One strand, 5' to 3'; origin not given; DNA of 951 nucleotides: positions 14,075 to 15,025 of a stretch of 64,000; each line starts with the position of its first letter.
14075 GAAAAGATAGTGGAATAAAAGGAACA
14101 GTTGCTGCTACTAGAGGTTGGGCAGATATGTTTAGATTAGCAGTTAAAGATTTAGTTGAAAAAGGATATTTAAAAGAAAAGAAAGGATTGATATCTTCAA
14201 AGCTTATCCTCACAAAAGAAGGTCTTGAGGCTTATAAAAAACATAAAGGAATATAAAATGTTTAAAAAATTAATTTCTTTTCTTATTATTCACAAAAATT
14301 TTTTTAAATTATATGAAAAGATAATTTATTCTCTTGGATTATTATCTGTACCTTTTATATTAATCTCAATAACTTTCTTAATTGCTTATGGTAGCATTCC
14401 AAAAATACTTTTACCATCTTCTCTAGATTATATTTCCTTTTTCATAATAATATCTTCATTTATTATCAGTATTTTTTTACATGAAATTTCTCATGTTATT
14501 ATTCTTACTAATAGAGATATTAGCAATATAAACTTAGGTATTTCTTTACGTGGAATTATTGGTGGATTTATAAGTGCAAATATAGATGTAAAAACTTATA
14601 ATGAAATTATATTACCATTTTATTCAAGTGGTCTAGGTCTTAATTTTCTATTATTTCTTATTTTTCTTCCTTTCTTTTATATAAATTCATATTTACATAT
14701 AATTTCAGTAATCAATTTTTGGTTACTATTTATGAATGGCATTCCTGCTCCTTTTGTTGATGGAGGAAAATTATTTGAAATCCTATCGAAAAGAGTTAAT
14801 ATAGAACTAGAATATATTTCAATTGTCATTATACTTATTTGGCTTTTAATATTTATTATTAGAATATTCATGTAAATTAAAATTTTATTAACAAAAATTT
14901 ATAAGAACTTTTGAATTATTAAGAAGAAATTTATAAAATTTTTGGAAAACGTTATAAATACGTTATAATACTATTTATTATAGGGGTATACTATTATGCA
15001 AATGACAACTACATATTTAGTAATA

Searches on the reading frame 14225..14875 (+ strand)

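Call 31: search_protein_families(library=pfam, proteins=[window:14225-14875:+], max_evalue=0.001)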
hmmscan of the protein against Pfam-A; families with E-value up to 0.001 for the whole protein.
window:14225-14875:+ (216 aa): 1 family
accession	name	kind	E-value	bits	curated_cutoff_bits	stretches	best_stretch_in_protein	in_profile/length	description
PF02163.28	Peptidase_M50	-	1.3e-05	25.1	27.2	1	154-205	160-216/221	Peptidase family M50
